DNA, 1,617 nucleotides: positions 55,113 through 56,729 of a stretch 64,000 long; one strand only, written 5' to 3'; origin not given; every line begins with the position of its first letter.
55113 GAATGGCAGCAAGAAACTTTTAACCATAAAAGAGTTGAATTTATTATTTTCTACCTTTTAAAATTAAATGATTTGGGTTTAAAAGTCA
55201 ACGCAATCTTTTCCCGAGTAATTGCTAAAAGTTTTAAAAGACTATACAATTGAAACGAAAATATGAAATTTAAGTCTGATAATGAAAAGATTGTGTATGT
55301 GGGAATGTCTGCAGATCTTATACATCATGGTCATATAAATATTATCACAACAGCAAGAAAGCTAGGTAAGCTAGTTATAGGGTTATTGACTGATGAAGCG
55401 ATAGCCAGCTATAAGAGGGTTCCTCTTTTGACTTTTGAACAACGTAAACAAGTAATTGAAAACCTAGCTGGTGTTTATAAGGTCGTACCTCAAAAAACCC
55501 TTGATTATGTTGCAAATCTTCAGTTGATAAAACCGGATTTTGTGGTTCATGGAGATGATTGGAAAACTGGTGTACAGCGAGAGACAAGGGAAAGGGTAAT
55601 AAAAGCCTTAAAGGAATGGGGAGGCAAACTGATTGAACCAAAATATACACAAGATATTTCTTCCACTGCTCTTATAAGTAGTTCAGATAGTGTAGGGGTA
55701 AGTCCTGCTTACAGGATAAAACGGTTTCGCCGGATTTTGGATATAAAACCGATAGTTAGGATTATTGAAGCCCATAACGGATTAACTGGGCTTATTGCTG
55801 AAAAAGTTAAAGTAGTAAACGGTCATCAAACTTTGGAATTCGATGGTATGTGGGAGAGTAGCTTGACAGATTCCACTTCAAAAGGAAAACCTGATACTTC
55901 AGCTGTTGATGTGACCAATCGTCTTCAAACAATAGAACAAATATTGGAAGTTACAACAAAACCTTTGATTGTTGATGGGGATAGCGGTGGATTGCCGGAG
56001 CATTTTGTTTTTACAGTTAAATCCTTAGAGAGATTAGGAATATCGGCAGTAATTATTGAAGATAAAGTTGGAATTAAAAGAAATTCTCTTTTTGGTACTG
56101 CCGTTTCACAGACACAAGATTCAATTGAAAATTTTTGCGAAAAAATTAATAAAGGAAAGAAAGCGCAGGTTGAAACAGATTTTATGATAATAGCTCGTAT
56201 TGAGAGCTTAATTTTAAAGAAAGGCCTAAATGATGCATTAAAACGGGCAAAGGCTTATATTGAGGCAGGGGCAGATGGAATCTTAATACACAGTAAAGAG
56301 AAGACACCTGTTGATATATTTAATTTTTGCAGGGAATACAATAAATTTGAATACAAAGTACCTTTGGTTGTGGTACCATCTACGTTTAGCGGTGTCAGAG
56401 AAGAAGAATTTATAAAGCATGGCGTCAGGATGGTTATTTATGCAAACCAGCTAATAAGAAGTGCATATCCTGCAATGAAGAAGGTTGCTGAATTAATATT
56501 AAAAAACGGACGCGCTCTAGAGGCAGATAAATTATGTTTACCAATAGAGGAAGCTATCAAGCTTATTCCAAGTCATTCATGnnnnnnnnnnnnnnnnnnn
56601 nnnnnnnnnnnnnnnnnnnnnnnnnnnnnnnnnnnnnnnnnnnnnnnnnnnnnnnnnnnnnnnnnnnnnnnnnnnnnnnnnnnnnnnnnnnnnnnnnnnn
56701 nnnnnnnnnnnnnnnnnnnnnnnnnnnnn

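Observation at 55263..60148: Predicted CMP-2-hydroxyethylphosphonate (phosphonate) glycan-decoration cassette: Fom1-like CyTase-PEP mutase fusion + Ppd + Fe-ADH + TagF-like transferase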

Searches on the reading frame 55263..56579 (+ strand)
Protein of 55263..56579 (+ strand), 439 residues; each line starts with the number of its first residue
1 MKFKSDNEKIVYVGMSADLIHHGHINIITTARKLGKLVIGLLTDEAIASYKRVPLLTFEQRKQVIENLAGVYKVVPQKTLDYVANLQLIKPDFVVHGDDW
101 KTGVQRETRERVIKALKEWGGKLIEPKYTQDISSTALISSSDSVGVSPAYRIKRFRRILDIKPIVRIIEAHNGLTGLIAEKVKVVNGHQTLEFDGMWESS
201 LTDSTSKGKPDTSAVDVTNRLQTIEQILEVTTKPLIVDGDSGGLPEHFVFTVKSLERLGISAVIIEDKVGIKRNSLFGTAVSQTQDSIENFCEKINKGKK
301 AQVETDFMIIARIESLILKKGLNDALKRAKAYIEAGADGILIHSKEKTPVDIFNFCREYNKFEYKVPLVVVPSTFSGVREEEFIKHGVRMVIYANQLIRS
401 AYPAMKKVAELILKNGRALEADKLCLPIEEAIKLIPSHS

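Call 3: search_protein_families(library=pfam, proteins=[window:55263-56579:+], max_evalue=0.01)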
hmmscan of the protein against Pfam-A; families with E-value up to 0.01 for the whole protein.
window:55263-56579:+ (439 aa): 3 families
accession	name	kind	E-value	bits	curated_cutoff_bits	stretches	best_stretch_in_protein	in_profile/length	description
PF13714.12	PEP_mutase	-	2.8e-55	187.9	31.5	1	156-412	2-239/240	Phosphoenolpyruvate phosphomutase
PF01467.32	CTP_transf_like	-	1.1e-14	55.2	21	1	16-138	5-131/133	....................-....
PF22095.1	BT_3535-like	-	0.0021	18.5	27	1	285-369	50-134/182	BT_3535-like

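Call 4: search_protein_families(library=ncbifam, proteins=[window:55263-56579:+], max_evalue=0.01)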
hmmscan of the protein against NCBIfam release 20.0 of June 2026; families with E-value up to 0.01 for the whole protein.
window:55263-56579:+ (439 aa): 12 families
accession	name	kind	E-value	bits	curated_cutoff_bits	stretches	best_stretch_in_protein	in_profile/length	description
TIGR02320.1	PEP_mutase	equivalog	2.1e-118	394.4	319.55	1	155-438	1-283/284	phosphoenolpyruvate mutase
TIGR02321.1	Pphn_pyruv_hyd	equivalog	3.2e-40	138.1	374.4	1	159-434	11-275/290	phosphonopyruvate hydrolase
TIGR02317.1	prpB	equivalog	1.9e-29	102.8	354.4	1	153-417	3-252/285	methylisocitrate lyase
NF008455.0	PRK11320.1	equivalog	9.1e-26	90.8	353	1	153-417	9-259/295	methylisocitrate lyase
TIGR02199.1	rfaE_dom_II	equivalog_domain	8e-18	64.6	181.5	1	3-139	6-140/144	D-glycero-beta-D-manno-heptose 1-phosphate adenylyltransferase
TIGR01518.1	g3p_cytidyltrns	equivalog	8.7e-13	48.5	165.4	1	16-103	6-95/125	glycerol-3-phosphate cytidylyltransferase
TIGR02319.1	CPEP_Pphonmut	equivalog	1e-12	47.9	420.05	1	155-343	8-185/294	carboxyvinyl-carboxyphosphonate phosphorylmutase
TIGR00125.1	cyt_tran_rel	domain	2.2e-11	43.7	27.7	1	10-68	1-59/65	adenylyltransferase/cytidyltransferase family protein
NF008454.0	PRK11316.1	equivalog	8.1e-11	41.2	521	1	4-139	336-469/475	bifunctional D-glycero-beta-D-manno-heptose-7-phosphate kinase/D-glycero-beta-D-manno-heptose 1-phosphate adenylyltransferase HldE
NF001985.0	PRK00777.1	subfamily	6.7e-09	36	104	1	9-68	5-65/157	pantetheine-phosphate adenylyltransferase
NF002250.0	PRK01170.1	subfamily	0.00033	20.3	489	1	9-68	1-60/322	bifunctional pantetheine-phosphate adenylyltransferase/NTP phosphatase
TIGR01768.1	GGGP-family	subfamily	0.0093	15.5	113.25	0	324-380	15-70/224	geranylgeranylglyceryl phosphate synthase family protein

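Call 5: search_solved_structures(query=window:55263-56579:+, max_evalue=0.001, show_alignments=3)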
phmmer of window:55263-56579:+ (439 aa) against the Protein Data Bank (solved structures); distinct sequences matched with E-value up to 0.001: 26.
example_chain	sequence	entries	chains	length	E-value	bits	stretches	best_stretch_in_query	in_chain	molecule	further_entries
5x3d_A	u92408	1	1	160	3.5e-57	197.2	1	9-141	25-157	Phosphoenolpyruvate phosphomutase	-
5unc_A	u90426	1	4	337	2.3e-41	145.1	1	146-427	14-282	PHOSPHOENOLPYRUVATE PHOSPHOMUTASE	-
1m1b_A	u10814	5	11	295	1e-36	129.8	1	153-431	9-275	PHOSPHOENOLPYRUVATE PHOSPHOMUTASE | PROTEIN (PHOSPHOENOLPYRUVATE MUTASE)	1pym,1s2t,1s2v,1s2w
2dua_A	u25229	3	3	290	5.9e-36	127.3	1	165-434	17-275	Phosphonopyruvate hydrolase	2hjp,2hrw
1s2u_A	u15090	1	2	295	1.3e-35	126.2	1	153-431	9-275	Phosphoenolpyruvate phosphomutase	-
3elb_A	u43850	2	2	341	3.1e-17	65.6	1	17-139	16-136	Ethanolamine-phosphate cytidylyltransferase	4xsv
1xg3_A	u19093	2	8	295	6.5e-15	58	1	204-341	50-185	Probable methylisocitrate lyase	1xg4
1o5q_A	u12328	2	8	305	1.1e-14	57.2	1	187-353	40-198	Probable methylisocitrate lyase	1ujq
1mum_A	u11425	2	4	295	1.6e-14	56.7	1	204-341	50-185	2-methylisocitrate lyase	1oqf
9hra_A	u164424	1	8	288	4e-14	55.4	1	195-416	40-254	2-methylisocitrate lyase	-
9hgk_A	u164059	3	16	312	4.7e-14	55.1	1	168-416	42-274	2-methylisocitrate lyase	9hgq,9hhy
4iqd_A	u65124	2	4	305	9.7e-14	54.1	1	153-420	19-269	Carboxyvinyl-carboxyphosphonate phosphorylmutase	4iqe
9hgo_A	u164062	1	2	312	1.2e-13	53.8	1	168-416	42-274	2-methylisocitrate lyase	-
9hhs_A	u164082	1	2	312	1.7e-13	53.3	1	168-416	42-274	2-methylisocitrate lyase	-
6t4v_C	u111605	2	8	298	2.3e-12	49.6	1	205-412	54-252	2-methylisocitrate lyase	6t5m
1coz_A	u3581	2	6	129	3e-08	36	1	10-101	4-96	PROTEIN (GLYCEROL-3-PHOSPHATE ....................) | glycerol-3-phosphate cytidylyltransferase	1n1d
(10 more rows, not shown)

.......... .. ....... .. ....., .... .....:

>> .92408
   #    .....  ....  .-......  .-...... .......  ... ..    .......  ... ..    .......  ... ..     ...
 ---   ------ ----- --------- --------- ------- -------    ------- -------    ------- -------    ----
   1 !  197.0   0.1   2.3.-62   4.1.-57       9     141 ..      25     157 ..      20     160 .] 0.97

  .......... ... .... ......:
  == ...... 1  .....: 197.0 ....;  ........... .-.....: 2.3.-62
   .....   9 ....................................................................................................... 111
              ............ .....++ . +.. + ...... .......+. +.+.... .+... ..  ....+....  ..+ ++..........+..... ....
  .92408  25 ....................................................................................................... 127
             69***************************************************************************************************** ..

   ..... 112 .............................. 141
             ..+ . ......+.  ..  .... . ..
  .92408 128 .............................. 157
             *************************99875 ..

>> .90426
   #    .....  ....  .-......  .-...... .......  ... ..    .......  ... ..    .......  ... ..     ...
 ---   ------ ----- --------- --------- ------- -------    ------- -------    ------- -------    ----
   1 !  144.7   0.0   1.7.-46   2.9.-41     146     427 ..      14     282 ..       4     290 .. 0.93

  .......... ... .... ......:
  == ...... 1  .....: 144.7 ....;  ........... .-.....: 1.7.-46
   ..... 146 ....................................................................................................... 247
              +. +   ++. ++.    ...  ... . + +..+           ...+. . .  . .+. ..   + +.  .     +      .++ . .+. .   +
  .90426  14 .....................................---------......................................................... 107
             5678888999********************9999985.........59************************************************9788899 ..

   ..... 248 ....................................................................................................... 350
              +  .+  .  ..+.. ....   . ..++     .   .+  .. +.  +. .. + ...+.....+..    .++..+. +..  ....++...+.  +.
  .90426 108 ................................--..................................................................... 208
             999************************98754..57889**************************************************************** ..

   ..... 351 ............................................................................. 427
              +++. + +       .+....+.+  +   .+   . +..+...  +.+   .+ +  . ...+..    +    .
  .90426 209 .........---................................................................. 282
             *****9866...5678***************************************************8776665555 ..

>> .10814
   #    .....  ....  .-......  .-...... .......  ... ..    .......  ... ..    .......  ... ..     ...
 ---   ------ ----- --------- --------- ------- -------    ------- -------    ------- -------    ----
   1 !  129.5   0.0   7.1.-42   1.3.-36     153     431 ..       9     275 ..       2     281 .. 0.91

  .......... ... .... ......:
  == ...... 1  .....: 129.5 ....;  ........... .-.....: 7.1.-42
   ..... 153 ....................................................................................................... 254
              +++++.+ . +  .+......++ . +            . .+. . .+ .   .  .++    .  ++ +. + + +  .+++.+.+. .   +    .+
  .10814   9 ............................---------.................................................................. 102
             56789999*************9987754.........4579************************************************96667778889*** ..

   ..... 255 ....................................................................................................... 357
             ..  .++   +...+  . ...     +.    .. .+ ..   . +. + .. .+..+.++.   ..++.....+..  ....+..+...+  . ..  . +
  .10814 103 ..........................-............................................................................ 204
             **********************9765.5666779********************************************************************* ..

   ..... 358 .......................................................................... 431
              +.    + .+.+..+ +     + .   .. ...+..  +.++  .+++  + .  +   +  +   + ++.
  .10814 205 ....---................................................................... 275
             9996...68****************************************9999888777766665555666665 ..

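Call 12: find_homologous_proteins(query=window:55263-56579:+, max_evalue=1e-30)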
Query window:55263-56579:+ (439 aa): 8000 proteins with E <= 1e-30 among 8000 candidates; the best 120 are listed.
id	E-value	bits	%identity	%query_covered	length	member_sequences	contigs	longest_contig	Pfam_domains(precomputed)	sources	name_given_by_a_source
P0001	8.6e-285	962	100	100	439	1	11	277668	PF13714.13,PF01467.33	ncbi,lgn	-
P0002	2.1e-246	835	86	99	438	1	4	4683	PF13714.13,PF01467.33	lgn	-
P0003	2.8e-246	835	86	99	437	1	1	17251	PF13714.13,PF01467.33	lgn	-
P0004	9.2e-241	817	83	100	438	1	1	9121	PF13714.13,PF01467.33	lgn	-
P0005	4.4e-234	795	83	98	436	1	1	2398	PF13714.13,PF01467.33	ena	-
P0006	3.8e-233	792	82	100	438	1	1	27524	PF13714.13,PF01467.33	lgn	-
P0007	4.8e-233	791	82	100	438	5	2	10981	PF13714.13,PF01467.33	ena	-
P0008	1.3e-232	790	82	99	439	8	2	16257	PF13714.13,PF01467.33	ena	-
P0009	1.7e-227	773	79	100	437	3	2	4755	PF13714.13,PF01467.33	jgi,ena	-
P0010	4.3e-224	762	77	100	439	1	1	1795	PF13714.13,PF01467.33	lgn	-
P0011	4.1e-223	759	76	100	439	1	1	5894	PF13714.13,PF01467.33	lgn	-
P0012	9.1e-223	757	76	100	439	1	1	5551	PF13714.13,PF01467.33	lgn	-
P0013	3.2e-221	752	77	99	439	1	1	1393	PF13714.13,PF01467.33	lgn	-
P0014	3.3e-221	752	78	97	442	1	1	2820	PF13714.13,PF01467.33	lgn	-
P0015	4.4e-220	749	76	100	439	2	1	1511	PF13714.13,PF01467.33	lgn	-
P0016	1.3e-219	747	78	98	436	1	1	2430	PF13714.13,PF01467.33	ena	-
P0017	4.6e-219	745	76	99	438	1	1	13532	PF13714.13,PF01467.33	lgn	-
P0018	7.7e-219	745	76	100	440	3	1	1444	PF13714.13,PF01467.33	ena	-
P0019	1.0e-218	744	77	100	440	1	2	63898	PF13714.13,PF01467.33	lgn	-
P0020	5.9e-218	742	75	100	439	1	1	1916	PF13714.13,PF01467.33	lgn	-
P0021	3.9e-217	739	75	99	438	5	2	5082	PF13714.13,PF01467.33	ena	-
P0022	4.1e-216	736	75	100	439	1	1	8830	PF13714.13,PF01467.33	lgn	-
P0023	4.3e-216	735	77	97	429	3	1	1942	PF13714.13,PF01467.33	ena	-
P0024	1.9e-215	733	75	98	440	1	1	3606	PF13714.13,PF01467.33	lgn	-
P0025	2.2e-215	733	75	99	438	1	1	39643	PF13714.13,PF01467.33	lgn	-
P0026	3.1e-215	733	75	100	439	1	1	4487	PF13714.13,PF01467.33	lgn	-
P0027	6.6e-215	732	75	98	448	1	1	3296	PF13714.13,PF01467.33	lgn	-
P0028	1.0e-214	731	78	96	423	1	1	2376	PF13714.13,PF01467.33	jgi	-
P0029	3.0e-214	729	74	100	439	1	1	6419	PF13714.13,PF01467.33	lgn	-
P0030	3.3e-214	729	76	100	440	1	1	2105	PF13714.13,PF01467.33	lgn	-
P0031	7.4e-214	728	74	99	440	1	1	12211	PF13714.13,PF01467.33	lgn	-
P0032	2.1e-213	727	74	99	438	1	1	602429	PF13714.13,PF01467.33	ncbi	-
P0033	4.9e-213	725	75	100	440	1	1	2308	PF13714.13,PF01467.33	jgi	jgi:phosphoenolpyruvate phosphomutase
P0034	1.6e-212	724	73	99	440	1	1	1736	PF13714.13,PF01467.33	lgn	-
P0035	5.8e-212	722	74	98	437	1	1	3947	PF13714.13,PF01467.33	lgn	-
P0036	1.2e-210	718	72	99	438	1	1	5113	PF13714.13,PF01467.33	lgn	-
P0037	8.7e-209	711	74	98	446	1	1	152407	PF13714.13,PF01467.33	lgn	-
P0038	1.8e-208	710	71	97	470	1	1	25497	PF13714.13,PF01467.33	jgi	jgi:phosphoenolpyruvate phosphomutase / 2-hydroxyethylphosphonate cytidylyltransferase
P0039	2.3e-208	710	73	100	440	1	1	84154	PF13714.13,PF01467.33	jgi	jgi:phosphoenolpyruvate phosphomutase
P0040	3.5e-208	709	73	99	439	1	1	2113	PF13714.13,PF01467.33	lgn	-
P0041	6.3e-208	709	73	99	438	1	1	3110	PF13714.13,PF01467.33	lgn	-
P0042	7.0e-208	708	71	99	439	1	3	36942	PF13714.13,PF01467.33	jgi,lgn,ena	-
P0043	1.1e-207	708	72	98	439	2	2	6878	PF13714.13,PF01467.33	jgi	jgi:phosphoenolpyruvate phosphomutase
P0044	3.6e-207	706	73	99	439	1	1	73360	PF13714.13,PF01467.33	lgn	-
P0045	5.9e-207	705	73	100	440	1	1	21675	PF13714.13,PF01467.33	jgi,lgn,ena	-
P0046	1.8e-206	704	73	98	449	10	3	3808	PF13714.13,PF01467.33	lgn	-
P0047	1.9e-206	704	73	100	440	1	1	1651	PF13714.13,PF01467.33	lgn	-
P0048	7.8e-206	702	71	97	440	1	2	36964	PF13714.13,PF01467.33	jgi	-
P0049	1.3e-205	701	73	98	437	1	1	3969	PF13714.13,PF01467.33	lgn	-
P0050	2.2e-205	700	72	98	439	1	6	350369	PF13714.13,PF01467.33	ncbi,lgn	-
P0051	3.4e-205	700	71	99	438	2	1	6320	PF13714.13,PF01467.33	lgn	-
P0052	5.8e-205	699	73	98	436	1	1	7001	PF13714.13,PF01467.33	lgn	-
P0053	2.2e-204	697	71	100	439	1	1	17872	PF13714.13,PF01467.33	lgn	-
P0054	2.8e-204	697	71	99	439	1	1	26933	PF13714.13,PF01467.33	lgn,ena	-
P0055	3.3e-204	696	71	97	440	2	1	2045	PF13714.13,PF01467.33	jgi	-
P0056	1.7e-203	694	71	99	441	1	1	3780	PF13714.13,PF01467.33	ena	-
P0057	3.4e-203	693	71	98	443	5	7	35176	PF13714.13,PF01467.33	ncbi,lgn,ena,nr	ncbi:MAG: phosphoenolpyruvate mutase [Candidatus Wildermuthbacteria bacterium RIFCSPHIGHO2_12_FULL_4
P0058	3.7e-203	693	72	97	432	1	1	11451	PF13714.13,PF01467.33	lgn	-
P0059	7.2e-203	692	71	100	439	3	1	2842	PF13714.13,PF01467.33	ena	-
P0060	9.2e-203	692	73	98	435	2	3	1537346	PF13714.13,PF01467.33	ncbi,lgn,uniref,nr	ncbi:MAG: phosphoenolpyruvate mutase [Minisyncoccus archaeiphilus]|uniref:phosphoenolpyruvate mutase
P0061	1.4e-202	691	68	97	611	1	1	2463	PF13714.13,PF01467.33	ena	-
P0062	2.7e-202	690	70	98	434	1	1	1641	PF13714.13,PF01467.33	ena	-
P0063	2.8e-202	690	71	98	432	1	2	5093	PF13714.13,PF01467.33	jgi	-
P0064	3.4e-202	690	72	98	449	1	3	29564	PF13714.13,PF01467.33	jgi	-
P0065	3.4e-202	690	70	97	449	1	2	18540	PF13714.13,PF01467.33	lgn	-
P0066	4.6e-202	689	71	100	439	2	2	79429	PF13714.13,PF01467.33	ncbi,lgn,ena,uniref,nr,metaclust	ncbi:MAG: phosphoenolpyruvate mutase [Candidatus Portnoybacteria bacterium RBG_13_40_8]|uniref:phosp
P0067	5.5e-202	689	70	99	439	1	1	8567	PF13714.13,PF01467.33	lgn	-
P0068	1.5e-201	688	72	97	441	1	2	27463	PF13714.13,PF01467.33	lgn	-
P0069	1.9e-201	687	71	100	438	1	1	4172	PF13714.13,PF01467.33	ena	-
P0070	2.9e-201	687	71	98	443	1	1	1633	PF13714.13,PF01467.33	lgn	-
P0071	3.0e-201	687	71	97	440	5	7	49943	PF13714.13,PF01467.33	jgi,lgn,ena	-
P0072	3.3e-201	686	71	100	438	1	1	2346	PF13714.13,PF01467.33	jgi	-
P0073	5.0e-201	686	70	100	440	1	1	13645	PF13714.13,PF01467.33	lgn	-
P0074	5.6e-201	686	70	99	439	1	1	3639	PF13714.13,PF01467.33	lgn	-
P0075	6.8e-201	685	72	98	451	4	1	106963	PF13714.13,PF01467.33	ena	-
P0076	2.3e-200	684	70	98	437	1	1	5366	PF13714.13,PF01467.33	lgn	-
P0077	2.4e-200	684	71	97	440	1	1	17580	PF13714.13,PF01467.33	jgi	jgi:phosphoenolpyruvate phosphomutase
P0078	2.8e-200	683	71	99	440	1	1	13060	PF13714.13,PF01467.33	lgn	-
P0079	3.1e-200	683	69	99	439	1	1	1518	PF13714.13,PF01467.33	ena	-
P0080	4.7e-200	683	72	98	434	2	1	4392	PF13714.13,PF01467.33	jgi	-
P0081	7.1e-200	682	69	97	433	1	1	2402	PF13714.13,PF01467.33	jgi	jgi:phosphoenolpyruvate mutase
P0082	1.2e-199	681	71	97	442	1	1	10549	PF13714.13,PF01467.33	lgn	-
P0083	1.3e-199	681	71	99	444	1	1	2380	PF13714.13,PF01467.33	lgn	-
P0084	3.5e-199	680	70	99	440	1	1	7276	PF13714.13,PF01467.33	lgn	-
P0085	5.0e-199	679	68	100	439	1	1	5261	PF13714.13,PF01467.33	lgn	-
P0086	1.5e-198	678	70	99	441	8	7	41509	PF13714.13,PF01467.33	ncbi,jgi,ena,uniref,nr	ncbi:phosphoenolpyruvate mutase [bacterium (Candidatus Gribaldobacteria) CG23_combo_of_CG06-09_8_20_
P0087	1.9e-198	677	68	98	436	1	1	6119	PF13714.13,PF01467.33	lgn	-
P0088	2.1e-198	677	70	97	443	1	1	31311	PF13714.13,PF01467.33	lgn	-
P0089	5.8e-198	676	70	98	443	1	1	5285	PF13714.13,PF01467.33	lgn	-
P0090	8.5e-198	675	69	97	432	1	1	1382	PF13714.13,PF01467.33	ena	-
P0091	1.3e-197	675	69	100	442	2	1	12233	PF13714.13,PF01467.33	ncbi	-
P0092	2.0e-197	674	69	97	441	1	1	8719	PF13714.13,PF01467.33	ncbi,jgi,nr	ncbi:phosphoenolpyruvate mutase [Candidatus Parcubacteria bacterium 4484_255]|nr:MAG: phosphoenolpyr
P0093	2.7e-197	674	72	97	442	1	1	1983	PF13714.13,PF01467.33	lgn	-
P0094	5.7e-197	672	68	97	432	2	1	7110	PF13714.13,PF01467.33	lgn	-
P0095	9.6e-197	672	70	98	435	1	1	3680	PF13714.13,PF01467.33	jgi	jgi:phosphoenolpyruvate phosphomutase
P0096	1.2e-196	671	71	97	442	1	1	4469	PF13714.13,PF01467.33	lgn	-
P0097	1.6e-196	671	67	97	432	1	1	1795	PF13714.13,PF01467.33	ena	-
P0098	2.7e-196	670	69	97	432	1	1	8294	PF13714.13,PF01467.33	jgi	jgi:phosphoenolpyruvate phosphomutase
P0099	3.0e-196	670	69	98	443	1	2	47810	PF13714.13,PF01467.33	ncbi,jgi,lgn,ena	-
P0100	7.1e-196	669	69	98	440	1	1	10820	PF13714.13,PF01467.33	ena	-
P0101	7.8e-196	669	70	97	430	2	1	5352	PF13714.13,PF01467.33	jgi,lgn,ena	-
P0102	9.9e-196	668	69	99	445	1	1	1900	PF13714.13,PF01467.33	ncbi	-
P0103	1.1e-195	668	68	97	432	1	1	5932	PF13714.13,PF01467.33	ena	-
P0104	1.1e-195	668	69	97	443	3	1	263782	PF13714.13,PF01467.33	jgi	-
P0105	1.7e-195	668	68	97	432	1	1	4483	PF13714.13,PF01467.33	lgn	-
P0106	2.0e-195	667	69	99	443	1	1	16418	PF13714.13,PF01467.33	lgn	-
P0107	2.1e-195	667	71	96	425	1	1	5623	PF13714.13,PF01467.33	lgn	-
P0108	2.7e-195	667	68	97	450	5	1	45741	PF13714.13,PF01467.33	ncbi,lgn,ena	-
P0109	4.8e-195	666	67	97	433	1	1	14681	PF13714.13,PF01467.33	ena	-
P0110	6.2e-195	666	68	97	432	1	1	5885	PF13714.13,PF01467.33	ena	-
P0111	1.1e-194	665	68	97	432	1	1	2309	PF13714.13,PF01467.33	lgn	-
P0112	2.4e-194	664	67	97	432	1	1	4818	PF13714.13,PF01467.33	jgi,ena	-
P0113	2.6e-194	664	69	97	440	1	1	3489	PF13714.13,PF01467.33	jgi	-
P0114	4.4e-194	663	68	98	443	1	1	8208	PF13714.13,PF01467.33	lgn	-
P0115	4.5e-194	663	68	97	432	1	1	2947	PF13714.13,PF01467.33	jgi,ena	-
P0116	6.1e-194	663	68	97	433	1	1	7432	PF13714.13,PF01467.33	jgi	jgi:phosphoenolpyruvate phosphomutase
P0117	6.3e-194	662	68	97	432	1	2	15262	PF13714.13,PF01467.33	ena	-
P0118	7.4e-194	662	68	97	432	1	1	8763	PF13714.13,PF01467.33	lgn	-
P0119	1.1e-193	662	68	97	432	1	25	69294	PF13714.13,PF01467.33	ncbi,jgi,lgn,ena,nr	ncbi:phosphoenolpyruvate mutase [Candidatus Woesearchaeota archaeon]|nr:phosphoenolpyruvate mutase [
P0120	1.1e-193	662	67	100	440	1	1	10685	PF13714.13,PF01467.33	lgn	-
